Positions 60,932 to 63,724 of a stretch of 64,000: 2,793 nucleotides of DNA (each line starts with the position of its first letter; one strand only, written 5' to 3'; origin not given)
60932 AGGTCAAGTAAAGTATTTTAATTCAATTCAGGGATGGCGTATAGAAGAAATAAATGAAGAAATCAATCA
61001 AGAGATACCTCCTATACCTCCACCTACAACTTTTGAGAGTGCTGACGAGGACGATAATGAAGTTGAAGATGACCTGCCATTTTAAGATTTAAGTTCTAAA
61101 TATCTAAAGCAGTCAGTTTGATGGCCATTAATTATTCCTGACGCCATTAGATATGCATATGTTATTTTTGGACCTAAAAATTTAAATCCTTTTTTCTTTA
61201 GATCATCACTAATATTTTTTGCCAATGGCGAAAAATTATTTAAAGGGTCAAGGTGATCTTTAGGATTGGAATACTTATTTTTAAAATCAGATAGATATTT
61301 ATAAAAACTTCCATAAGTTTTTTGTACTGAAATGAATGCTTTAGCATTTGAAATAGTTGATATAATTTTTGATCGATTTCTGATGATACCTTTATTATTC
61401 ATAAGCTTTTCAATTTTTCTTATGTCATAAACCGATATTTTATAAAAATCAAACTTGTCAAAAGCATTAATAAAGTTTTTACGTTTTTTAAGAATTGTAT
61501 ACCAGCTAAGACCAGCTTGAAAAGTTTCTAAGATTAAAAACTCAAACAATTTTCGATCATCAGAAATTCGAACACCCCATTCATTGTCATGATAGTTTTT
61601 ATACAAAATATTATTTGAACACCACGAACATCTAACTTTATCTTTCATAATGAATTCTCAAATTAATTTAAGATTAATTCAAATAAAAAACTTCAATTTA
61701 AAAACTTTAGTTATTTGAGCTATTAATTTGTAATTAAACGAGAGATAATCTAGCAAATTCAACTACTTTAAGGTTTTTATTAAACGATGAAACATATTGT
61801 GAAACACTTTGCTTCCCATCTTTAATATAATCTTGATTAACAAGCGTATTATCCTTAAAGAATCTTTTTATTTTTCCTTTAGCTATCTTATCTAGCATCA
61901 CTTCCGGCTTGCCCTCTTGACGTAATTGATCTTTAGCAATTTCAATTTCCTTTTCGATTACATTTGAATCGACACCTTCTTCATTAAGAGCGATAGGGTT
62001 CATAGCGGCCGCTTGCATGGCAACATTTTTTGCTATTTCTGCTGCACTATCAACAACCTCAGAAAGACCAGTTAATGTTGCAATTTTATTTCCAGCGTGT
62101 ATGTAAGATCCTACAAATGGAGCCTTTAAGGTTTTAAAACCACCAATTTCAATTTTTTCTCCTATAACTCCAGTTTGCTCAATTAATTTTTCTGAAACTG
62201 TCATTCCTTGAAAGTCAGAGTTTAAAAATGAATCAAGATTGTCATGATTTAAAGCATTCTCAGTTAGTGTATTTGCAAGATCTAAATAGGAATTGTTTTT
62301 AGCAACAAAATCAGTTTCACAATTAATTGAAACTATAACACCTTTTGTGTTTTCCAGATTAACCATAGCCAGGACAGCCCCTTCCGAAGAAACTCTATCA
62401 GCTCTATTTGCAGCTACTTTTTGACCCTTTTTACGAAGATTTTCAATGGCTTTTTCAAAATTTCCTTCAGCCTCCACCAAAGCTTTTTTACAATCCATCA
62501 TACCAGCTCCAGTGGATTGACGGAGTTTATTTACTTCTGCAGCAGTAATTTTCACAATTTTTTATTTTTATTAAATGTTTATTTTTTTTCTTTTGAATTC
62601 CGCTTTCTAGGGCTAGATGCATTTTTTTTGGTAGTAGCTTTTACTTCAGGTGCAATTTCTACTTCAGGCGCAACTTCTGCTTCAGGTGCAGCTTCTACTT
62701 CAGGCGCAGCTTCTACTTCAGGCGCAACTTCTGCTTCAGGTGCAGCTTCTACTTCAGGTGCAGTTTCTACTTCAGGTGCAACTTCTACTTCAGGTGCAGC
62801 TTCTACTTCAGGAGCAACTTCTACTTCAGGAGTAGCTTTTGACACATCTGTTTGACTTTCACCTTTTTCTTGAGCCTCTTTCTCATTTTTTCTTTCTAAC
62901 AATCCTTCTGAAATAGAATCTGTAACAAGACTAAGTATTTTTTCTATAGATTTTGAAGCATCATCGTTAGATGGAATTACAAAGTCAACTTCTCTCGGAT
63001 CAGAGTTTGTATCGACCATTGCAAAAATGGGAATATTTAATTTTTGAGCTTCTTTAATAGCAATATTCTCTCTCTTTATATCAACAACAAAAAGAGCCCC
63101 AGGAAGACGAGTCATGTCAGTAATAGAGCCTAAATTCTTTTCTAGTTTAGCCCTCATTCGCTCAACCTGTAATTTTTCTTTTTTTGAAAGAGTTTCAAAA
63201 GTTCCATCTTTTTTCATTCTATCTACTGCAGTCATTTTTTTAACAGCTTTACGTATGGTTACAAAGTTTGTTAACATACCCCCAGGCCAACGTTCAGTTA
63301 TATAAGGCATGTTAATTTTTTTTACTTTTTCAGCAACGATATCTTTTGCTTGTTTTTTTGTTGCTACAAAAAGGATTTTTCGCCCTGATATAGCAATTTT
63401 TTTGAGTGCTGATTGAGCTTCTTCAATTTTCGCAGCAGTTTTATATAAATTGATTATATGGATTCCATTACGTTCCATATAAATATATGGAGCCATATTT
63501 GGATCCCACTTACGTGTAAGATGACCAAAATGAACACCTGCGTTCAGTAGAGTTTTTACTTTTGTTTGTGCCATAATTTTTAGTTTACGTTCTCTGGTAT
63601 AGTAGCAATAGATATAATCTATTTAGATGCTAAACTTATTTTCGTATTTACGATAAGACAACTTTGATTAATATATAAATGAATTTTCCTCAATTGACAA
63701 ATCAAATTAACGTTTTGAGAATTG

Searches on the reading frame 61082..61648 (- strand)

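Call 70: search_protein_families(library=pfam, proteins=[window:61082-61648:-], max_evalue=0.01)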
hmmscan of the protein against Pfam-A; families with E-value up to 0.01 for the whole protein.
window:61082-61648:- (188 aa): 1 family
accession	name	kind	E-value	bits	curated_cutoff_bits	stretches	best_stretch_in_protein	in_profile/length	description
PF03352.18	Adenine_glyco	-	7.3e-65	218.6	25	1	9-182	1-176/177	Methyladenine glycosylase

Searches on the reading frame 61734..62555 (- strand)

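Call 70: search_protein_families(library=pfam, proteins=[window:61734-62555:-], max_evalue=0.01)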
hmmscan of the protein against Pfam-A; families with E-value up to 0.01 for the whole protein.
window:61734-62555:- (273 aa): 2 families
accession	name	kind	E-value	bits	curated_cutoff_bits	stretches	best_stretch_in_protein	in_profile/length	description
PF00889.24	EF_TS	-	1.7e-58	198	27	1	72-271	1-201/204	Elongation factor TS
PF25025.1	EF-Ts_N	-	5.7e-05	23.4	33.2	1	6-46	15-56/60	Elongation factor Ts, mitochondrial, N-terminal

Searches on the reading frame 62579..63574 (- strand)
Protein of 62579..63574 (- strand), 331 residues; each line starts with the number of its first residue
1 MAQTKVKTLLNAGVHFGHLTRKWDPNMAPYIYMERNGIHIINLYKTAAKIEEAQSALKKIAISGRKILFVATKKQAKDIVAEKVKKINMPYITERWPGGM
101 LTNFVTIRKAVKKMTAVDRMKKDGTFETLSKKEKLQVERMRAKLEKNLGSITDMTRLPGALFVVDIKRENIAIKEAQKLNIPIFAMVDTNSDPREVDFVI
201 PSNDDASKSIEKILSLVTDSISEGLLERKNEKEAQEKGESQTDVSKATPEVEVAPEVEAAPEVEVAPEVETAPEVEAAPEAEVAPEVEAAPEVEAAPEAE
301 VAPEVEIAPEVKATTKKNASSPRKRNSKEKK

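Call 24: search_protein_families(library=pfam, proteins=[window:62579-63574:-])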
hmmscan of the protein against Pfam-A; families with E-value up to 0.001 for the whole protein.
window:62579-63574:- (331 aa): 2 families
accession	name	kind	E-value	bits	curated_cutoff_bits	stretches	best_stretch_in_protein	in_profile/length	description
PF00318.25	Ribosomal_S2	-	3.3e-89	298.3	26.1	1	9-224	1-216/216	Ribosomal protein S2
PF05887.16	Trypan_PARP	-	0.0002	21.8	100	1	237-317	41-117/134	Procyclic acidic repetitive protein (PARP)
